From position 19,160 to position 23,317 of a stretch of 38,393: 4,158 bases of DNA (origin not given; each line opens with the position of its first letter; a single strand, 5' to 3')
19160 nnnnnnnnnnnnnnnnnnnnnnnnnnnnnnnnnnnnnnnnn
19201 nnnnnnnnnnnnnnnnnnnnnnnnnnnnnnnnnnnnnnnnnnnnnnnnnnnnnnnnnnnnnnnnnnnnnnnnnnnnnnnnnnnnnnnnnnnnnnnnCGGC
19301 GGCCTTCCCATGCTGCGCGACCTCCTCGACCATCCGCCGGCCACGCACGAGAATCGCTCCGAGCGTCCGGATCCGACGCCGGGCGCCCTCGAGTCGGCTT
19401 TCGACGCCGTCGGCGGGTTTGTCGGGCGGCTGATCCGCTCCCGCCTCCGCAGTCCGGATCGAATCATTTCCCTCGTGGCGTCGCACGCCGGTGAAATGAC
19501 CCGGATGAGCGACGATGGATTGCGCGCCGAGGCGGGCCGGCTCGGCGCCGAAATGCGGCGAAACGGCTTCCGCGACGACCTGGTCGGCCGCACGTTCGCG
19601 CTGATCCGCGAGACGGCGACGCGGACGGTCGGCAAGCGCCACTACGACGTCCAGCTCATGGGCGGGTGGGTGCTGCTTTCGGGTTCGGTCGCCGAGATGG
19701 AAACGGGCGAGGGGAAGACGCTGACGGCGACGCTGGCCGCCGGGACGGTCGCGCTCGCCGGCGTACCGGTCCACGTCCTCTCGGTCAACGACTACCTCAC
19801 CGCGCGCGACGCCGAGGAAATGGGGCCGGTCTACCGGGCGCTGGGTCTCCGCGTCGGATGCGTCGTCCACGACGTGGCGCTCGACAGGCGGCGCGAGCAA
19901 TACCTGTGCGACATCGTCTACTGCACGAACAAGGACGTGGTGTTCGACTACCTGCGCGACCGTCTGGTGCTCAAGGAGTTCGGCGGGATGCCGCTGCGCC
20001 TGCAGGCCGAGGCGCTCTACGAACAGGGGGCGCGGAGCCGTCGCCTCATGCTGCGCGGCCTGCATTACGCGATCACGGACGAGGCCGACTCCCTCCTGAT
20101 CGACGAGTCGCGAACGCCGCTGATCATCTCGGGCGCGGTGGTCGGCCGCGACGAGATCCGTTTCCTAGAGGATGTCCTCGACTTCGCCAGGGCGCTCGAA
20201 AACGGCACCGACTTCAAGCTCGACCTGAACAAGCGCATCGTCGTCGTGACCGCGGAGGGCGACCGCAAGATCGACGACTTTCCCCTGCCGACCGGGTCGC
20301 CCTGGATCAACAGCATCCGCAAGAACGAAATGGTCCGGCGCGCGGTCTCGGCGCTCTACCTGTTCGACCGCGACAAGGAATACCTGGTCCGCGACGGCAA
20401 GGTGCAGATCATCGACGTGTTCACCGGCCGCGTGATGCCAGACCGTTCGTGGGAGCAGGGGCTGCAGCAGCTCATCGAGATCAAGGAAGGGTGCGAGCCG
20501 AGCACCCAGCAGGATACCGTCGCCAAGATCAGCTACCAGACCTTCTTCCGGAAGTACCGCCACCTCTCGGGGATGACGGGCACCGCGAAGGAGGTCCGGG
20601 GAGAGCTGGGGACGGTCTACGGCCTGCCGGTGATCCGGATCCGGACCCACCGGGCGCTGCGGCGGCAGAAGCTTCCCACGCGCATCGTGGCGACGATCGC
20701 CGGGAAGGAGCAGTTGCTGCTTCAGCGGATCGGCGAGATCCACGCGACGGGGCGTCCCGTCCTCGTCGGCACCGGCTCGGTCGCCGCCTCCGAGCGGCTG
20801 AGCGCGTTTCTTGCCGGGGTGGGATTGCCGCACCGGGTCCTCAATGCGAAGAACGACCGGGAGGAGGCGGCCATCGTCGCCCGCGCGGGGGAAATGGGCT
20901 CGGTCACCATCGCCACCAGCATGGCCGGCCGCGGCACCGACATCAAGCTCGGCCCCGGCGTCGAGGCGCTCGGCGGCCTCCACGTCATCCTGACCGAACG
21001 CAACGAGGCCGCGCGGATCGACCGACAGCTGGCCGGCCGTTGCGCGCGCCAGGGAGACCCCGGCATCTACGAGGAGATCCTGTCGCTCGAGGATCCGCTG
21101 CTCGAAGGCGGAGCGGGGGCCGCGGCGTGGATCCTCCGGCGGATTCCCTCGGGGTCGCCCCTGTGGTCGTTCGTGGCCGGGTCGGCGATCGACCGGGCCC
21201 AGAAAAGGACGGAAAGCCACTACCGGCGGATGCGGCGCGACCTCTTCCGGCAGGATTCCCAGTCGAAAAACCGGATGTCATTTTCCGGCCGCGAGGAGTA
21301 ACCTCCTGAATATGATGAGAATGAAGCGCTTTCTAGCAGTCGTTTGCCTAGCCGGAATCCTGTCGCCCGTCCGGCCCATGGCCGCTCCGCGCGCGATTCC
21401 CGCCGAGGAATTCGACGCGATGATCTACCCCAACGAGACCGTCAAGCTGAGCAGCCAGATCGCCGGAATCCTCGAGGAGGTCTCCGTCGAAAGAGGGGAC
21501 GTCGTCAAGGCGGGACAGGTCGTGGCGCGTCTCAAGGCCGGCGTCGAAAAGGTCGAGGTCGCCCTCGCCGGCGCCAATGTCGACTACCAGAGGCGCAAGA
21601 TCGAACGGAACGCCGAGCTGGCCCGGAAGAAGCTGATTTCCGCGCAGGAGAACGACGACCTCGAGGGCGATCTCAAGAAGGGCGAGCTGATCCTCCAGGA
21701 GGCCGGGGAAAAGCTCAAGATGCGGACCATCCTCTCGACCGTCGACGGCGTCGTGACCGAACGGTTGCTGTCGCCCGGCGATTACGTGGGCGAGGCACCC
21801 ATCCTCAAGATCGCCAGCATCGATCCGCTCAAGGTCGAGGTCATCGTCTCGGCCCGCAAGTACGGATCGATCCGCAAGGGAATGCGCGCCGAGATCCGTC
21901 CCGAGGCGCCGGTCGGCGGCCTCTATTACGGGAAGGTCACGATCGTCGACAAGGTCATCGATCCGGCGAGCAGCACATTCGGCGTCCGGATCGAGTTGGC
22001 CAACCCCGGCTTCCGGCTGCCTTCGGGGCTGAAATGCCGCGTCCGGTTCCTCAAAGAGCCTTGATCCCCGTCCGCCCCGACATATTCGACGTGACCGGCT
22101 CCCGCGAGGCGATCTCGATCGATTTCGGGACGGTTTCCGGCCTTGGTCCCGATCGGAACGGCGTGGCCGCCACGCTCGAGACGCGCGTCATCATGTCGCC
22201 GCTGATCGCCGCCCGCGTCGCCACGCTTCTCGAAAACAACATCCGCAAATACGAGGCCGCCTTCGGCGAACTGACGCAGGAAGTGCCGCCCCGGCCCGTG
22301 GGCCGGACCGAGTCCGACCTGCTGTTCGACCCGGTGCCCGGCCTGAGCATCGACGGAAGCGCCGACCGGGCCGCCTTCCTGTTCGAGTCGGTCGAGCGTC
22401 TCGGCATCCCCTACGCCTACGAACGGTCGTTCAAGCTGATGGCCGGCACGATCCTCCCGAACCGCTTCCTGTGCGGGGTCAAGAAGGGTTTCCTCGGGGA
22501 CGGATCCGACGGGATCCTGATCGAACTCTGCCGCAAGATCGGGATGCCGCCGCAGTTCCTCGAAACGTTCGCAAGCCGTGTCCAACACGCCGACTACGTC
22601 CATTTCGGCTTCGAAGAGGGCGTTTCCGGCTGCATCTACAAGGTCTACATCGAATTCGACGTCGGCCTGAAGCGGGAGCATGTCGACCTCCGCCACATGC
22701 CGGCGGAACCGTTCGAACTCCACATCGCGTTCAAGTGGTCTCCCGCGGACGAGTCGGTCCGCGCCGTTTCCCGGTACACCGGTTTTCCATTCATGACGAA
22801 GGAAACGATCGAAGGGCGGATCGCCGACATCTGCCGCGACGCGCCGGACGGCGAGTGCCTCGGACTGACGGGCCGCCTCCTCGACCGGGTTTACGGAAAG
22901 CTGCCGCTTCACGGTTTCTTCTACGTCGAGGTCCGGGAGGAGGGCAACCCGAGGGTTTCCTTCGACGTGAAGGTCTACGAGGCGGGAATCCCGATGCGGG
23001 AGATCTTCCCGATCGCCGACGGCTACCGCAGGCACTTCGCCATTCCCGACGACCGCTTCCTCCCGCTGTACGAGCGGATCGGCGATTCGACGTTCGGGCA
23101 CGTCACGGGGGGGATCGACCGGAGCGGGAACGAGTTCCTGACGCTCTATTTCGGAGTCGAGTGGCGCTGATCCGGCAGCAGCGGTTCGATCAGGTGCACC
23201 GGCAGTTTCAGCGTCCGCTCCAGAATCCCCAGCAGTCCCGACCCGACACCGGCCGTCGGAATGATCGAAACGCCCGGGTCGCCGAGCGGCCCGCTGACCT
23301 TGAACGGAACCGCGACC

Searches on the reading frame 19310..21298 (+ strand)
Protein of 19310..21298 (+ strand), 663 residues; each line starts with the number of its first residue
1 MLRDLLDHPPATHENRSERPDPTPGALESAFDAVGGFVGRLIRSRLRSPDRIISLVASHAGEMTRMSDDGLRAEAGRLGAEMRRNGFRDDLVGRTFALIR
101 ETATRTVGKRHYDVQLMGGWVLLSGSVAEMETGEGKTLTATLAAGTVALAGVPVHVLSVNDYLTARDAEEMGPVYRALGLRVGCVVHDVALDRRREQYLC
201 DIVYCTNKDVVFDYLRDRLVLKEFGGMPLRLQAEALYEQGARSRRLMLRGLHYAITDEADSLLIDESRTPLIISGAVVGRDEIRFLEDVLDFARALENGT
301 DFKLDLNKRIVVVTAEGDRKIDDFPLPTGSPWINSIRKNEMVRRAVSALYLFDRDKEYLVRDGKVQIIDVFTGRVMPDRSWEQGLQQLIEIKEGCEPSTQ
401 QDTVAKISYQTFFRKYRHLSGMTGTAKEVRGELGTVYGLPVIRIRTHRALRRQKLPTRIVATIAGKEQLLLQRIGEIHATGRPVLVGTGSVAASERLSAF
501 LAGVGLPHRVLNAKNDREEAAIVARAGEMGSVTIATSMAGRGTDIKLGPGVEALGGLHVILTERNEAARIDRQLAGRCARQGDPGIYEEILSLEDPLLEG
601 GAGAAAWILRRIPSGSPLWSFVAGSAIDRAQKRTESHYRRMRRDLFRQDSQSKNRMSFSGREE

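Call 4: search_protein_families(library=pfam, proteins=[window:19310-21298:+], max_evalue=0.1)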
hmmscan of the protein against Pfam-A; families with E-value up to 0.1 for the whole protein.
window:19310-21298:+ (663 aa): 4 families
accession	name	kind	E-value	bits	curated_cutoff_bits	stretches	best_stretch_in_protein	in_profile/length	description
PF07517.20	SecA_DEAD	-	2.8e-97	325.9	24.6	1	43-433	10-289/290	SecA DEAD-like domain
PF21090.3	P-loop_SecA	-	1.1e-46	159.5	27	2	452-552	4-104/205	SecA P-loop domain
PF01043.26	SecA_PP_bind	-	4.2e-23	82.5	23.5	1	286-390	6-110/110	SecA preprotein cross-linking domain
PF00270.35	DEAD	-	0.00099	19.3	26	1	127-264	18-131/167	DEAD/DEAH box helicase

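Call 5: search_protein_families(library=ncbifam, proteins=[window:19310-21298:+], max_evalue=0.1)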
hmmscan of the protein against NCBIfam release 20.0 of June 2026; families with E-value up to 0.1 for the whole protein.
window:19310-21298:+ (663 aa): 8 families
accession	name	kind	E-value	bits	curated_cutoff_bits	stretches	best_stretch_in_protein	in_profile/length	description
NF009538.1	PRK12904.1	equivalog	4.3e-170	567.6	814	2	45-551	13-494/814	preprotein translocase subunit SecA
NF006630.0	PRK09200.1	subfamily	1.1e-167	559.5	862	1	44-602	12-549/789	preprotein translocase subunit SecA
TIGR00963.1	secA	equivalog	6.6e-167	557.1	800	2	59-548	4-473/787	preprotein translocase subunit SecA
TIGR04397.1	SecA2_Bac_anthr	exception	1.8e-150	502.6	1085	1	45-599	12-544/774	accessory Sec system translocase SecA2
TIGR03714.1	secA2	equivalog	1.1e-143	480.3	930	1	44-599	4-542/762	accessory Sec system translocase SecA2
NF009536.0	PRK12901.1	equivalog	3.6e-135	452.5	1493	2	342-649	494-804/1118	preprotein translocase subunit SecA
TIGR04221.1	SecA2_Mycobac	equivalog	5.7e-126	421.6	725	1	52-645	23-595/762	accessory Sec system translocase SecA2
NF012136.0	SecA2_Lm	equivalog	1.6e-113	380.3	1100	1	94-649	59-597/776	accessory Sec system translocase SecA2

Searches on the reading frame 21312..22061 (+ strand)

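Call 4: search_protein_families(library=pfam, proteins=[window:21312-22061:+], max_evalue=0.1)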
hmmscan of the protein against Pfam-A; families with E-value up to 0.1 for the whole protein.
window:21312-22061:+ (250 aa): 7 families
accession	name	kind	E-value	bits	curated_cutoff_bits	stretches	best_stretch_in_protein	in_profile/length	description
PF16576.10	HlyD_D23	-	1.5e-19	70.6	30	1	43-237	19-209/214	Barrel-sandwich domain of CusB or HlyD membrane-fusion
PF13437.12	HlyD_3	-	2.5e-15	57.6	22.2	2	139-232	1-96/106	HlyD family secretion protein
PF13533.13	Biotin_lipoyl_2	-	2.7e-08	33.9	29.8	1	44-74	1-31/32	Biotin-lipoyl like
PF00364.28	Biotin_lipoyl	-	5.6e-05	23.3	22.1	1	44-74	43-73/73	Biotin-requiring enzyme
PF01551.29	Peptidase_M23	-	0.028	15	28.7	0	51-76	49-74/96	Peptidase family M23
PF13375.12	RnfC_N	-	0.052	14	25.6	0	36-86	23-74/101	RnfC Barrel sandwich hybrid domain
PF05896.17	NQRA_N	-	0.099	13.3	25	0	44-84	29-69/94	NqrA N-terminal barrel-sandwich hybrid domain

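Call 5: search_protein_families(library=ncbifam, proteins=[window:21312-22061:+], max_evalue=0.1)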
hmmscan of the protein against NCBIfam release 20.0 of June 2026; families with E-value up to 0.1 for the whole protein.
window:21312-22061:+ (250 aa): 30 families (the best 25 are shown)
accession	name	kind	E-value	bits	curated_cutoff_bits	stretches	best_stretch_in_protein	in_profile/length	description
TIGR01730.1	RND_mfp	subfamily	1.2e-34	119.8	94.9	1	32-246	15-244/322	efflux RND transporter periplasmic adaptor subunit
TIGR00999.1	8a0102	subfamily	7.7e-23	81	319.3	1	62-247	1-202/271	CzcB/NccB family metal efflux transporter periplasmic adaptor subunit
TIGR00998.1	8a0101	subfamily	5.6e-13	48.5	390.8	2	118-214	185-283/334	EmrA/EmrK family multidrug efflux transporter periplasmic adaptor subunit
TIGR03794.1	NHLM_micro_HlyD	equivalog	7.7e-09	34.9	156.2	2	38-78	53-93/421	NHLP bacteriocin system secretion protein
NF002939.0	PRK03598.1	equivalog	1.2e-08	34.6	393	1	42-109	43-110/332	secretion protein HlyD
TIGR02971.1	heterocyst_DevB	subfamily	4.3e-07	29.6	129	2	79-217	145-283/327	ABC exporter membrane fusion protein, DevB family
TIGR01843.1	type_I_hlyD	subfamily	1.1e-06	27.9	208.65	2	51-108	51-108/422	HlyD family type I secretion periplasmic adaptor subunit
NF007785.0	PRK10476.1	equivalog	5.2e-05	22.2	376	1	5-106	11-111/347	multidrug transporter subunit MdtN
NF008589.1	PRK11556.1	equivalog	5.7e-05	22.2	391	1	41-175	82-233/392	MdtA/MuxA family multidrug efflux RND transporter periplasmic adaptor subunit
NF007850.1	PRK10559.1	equivalog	0.0001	21.5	400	1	42-224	39-234/303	p-hydroxybenzoic acid efflux pump subunit AaeA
NF045680.1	DiMtlExpIhpB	equivalog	0.00022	20.3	450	1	122-244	121-244/326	divalent metal ion exporter adaptor subunit IhpB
NF006761.0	PRK09282.1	domain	0.00024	19.7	402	0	40-76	518-554/591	pyruvate carboxylase subunit B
NF011715.0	PRK15136.1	equivalog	0.00027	19.7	563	1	35-75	54-93/390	multidrug efflux MFS transporter periplasmic adaptor subunit EmrA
NF004547.1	PRK05889.1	equivalog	0.00035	20.7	75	1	49-73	45-69/71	biotin/lipoyl-binding carrier protein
NF033138.2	RND-peri-MexC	equivalog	0.00046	19.4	625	1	34-181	54-218/375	MexC family multidrug efflux RND transporter periplasmic adaptor subunit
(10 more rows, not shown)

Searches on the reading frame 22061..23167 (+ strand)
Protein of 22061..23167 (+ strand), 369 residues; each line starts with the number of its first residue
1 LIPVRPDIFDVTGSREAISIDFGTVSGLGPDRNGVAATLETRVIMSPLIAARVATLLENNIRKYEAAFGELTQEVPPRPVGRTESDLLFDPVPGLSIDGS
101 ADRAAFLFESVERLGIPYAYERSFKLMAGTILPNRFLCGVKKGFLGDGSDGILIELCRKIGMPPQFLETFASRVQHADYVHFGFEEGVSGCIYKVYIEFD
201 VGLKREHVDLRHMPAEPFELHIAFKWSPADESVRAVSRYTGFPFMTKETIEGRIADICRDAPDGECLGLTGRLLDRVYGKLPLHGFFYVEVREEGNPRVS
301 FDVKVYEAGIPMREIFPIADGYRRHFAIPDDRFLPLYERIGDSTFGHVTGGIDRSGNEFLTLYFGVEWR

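Call 27: search_protein_families(library=pfam, proteins=[window:22061-23167:+], max_evalue=0.001)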
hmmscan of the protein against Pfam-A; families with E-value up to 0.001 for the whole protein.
window:22061-23167:+ (369 aa): 1 family
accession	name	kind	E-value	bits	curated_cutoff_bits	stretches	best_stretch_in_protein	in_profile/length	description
PF11950.13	DUF3467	-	2.8e-09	37.4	25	1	11-72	34-91/92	Protein of unknown function (DUF3467)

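Call 52: search_protein_families(library=ncbifam, proteins=[window:22061-23167:+], max_evalue=1)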
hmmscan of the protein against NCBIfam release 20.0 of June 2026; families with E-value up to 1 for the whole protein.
window:22061-23167:+ (369 aa): 0 families
